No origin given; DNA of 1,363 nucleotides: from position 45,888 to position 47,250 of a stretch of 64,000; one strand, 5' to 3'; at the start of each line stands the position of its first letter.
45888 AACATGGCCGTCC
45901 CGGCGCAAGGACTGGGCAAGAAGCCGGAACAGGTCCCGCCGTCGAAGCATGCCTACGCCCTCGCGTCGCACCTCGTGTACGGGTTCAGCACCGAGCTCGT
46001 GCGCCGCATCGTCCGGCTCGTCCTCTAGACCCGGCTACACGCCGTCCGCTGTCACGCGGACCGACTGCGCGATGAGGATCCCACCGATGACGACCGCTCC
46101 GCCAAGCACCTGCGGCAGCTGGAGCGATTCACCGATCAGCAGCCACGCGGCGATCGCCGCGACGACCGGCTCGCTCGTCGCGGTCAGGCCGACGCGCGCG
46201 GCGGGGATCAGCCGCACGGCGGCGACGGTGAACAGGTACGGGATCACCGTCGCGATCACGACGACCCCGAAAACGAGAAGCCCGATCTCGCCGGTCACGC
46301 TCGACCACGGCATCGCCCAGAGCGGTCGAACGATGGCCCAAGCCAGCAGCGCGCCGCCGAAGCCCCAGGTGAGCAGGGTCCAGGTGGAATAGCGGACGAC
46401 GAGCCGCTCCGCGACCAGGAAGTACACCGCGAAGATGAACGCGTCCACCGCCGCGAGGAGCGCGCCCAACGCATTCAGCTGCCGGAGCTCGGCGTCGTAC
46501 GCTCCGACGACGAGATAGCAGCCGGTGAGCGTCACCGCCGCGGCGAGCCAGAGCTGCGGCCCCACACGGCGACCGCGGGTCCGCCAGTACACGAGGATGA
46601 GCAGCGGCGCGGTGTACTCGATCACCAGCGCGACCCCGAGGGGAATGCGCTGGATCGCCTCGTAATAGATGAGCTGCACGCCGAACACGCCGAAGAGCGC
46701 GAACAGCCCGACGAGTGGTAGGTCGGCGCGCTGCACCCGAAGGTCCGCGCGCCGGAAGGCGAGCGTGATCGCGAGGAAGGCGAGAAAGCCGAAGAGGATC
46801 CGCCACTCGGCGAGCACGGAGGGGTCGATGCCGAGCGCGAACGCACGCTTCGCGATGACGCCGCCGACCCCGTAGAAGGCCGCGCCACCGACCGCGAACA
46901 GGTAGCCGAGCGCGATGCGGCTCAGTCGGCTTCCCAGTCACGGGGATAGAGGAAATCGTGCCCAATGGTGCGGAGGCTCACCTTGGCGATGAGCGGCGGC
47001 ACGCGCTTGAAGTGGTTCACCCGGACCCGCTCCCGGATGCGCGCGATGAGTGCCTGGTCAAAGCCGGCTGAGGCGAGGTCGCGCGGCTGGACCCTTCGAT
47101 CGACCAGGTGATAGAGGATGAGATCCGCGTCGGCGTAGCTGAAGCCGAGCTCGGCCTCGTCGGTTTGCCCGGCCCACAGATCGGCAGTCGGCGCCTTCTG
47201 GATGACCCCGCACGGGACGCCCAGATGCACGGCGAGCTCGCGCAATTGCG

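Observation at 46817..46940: EamA transporter: first transmembrane helix is encoded where no canonical start codon exists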

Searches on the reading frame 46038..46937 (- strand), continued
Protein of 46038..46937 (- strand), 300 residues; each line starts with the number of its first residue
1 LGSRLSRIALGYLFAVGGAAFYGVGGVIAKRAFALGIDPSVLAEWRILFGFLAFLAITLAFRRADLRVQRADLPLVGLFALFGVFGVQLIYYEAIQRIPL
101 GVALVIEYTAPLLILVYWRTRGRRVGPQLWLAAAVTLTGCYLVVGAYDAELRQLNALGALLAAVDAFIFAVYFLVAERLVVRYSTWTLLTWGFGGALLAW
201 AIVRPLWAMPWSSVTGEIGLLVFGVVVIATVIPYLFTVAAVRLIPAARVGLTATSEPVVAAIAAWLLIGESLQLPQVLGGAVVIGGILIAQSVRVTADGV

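Call 44: search_solved_structures(query=A2, max_evalue=0.01, show_alignments=1)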
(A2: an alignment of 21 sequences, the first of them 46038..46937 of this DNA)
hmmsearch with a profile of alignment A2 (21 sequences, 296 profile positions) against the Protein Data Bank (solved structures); distinct sequences matched with E-value up to 0.01: 0.

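Call 47: search_protein_families(library=ncbifam, proteins=[window:46038-46937:-], max_evalue=0.00001)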
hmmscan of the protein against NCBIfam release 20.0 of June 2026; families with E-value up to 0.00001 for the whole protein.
window:46038-46937:- (300 aa): 3 families
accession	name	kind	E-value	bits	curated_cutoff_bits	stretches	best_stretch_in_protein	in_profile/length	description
TIGR00950.1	2A78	equivalog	5.1e-25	88.4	230.2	1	26-288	5-264/264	carboxylate/amino acid/amine transporter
NF007823.0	PRK10532.1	equivalog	1.9e-13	50.2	354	1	25-285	27-274/295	threonine/homoserine exporter RhtA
NF050091.1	ArAmAcExpYddG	equivalog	1.6e-09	37.7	300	1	50-202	43-195/285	aromatic amino acid exporter YddG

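Call 51: predict_structure(alignment_id=A2)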
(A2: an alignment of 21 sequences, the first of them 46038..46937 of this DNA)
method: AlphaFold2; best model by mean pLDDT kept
length: 300 residues; sequences in the alignment: 21
mean_pLDDT: 82.7   pTM: 0.79
mean pLDDT of the five models: 82.7, 82.3, 76.3, 76.1, 73.7
residues with pLDDT >= 90: 46; 70-90: 228; 50-70: 22; < 50: 4
segments of 3 or more residues with pLDDT < 50: none
pLDDT, mean of each block of 10 residues (from residue 1): 71 86 82 84 89 93 89 92 78 73 76 87 85 86 65 69 86 89 91 92 86 85 88 87 83 77 73 79 86 72
secondary structure, 60 per line:
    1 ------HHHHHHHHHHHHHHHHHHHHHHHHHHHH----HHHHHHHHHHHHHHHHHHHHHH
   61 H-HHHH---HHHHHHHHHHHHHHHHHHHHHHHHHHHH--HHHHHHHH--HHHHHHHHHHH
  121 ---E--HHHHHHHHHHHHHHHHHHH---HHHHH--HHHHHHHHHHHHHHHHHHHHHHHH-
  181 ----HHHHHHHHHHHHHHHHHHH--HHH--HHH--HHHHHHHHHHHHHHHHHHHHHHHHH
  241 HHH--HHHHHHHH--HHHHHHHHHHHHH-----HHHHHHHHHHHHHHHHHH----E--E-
elements in order: H7-34 H39-61 H63-66 H70-97 H100-107 H110-120 H127-145 H149-153 H156-179 H185-203 H216-243 H246-253 H256-268 H274-291

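Call 54: fold_search(model_id=the predicted structure, library=pdb)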
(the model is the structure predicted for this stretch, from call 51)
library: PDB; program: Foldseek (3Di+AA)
matches with E <= 10: 602; with E <= 0.001: 37
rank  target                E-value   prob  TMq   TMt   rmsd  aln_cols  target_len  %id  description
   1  5i20_D                3.7e-08  1.00  0.72  0.76   4.4       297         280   21  Crystal structure of protein (released 2016-06-01)
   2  5i20_A                4.0e-08  1.00  0.74  0.77   4.3       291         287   20  Crystal structure of protein (released 2016-06-01)
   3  7paf_A                5.2e-08  1.00  0.76  0.81   3.8       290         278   18  Streptococcus pneumoniae choline importer LicB in lipid nanodiscs (released 2022-03-16)
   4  5i20_B                7.0e-08  1.00  0.69  0.74   4.7       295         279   20  Crystal structure of protein (released 2016-06-01)
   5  5i20_C                9.1e-08  1.00  0.75  0.79   4.1       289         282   20  Crystal structure of protein (released 2016-06-01)
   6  5i20_E                1.5e-07  1.00  0.73  0.75   4.5       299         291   21  Crystal structure of protein (released 2016-06-01)
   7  7b0k                  8.4e-07  1.00  0.67  0.78   4.8       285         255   18  Streptococcus pneumoniae LicB bound to choline (released 2022-03-16)
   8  5y78_A                1.8e-06  1.00  0.63  0.62   5.4       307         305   14  Crystal structure of the triose-phosphate/phosphate translocator in complex with inorganic phosphate (released 2017-10-04)
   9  6i1r_B                3.3e-06  1.00  0.67  0.65   5.0       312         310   12  Crystal structure of CMP bound CST in an outward facing conformation (released 2019-06-05)
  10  6i1r_A                5.5e-06  1.00  0.68  0.66   4.8       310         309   12  Crystal structure of CMP bound CST in an outward facing conformation (released 2019-06-05)
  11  6oh3                  9.7e-06  1.00  0.61  0.60   6.2       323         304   14  X-ray crystal structure of the mouse CMP-sialic acid transporter in complex with CMP-sialic acid, by lipidic cubic phase (released 2019-04-24)
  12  6i1z_B                1.2e-05  1.00  0.63  0.64   5.1       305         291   13  Outward facing structure of apo CST (released 2019-06-05)
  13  6i1z_A                1.3e-05  1.00  0.62  0.65   5.4       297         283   11  Outward facing structure of apo CST (released 2019-06-05)
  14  6oh2                  1.3e-05  1.00  0.65  0.65   5.8       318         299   17  X-ray crystal structure of the mouse CMP-sialic acid transporter in complex with CMP, by lipidic cubic phase (released 2019-04-24)
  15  9s35_A                1.3e-05  1.00  0.68  0.67   5.5       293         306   11  Cryo-EM structure of Candida albicans Vrg4 bound to an inhibitory nanobody. (released 2025-09-03)
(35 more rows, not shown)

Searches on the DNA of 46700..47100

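Call 28: search_rna_families(source=window, start=46700, end=47100, threshold=evalue, max_evalue=1)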
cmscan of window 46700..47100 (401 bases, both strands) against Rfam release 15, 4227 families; matches with E-value up to 1: 0.
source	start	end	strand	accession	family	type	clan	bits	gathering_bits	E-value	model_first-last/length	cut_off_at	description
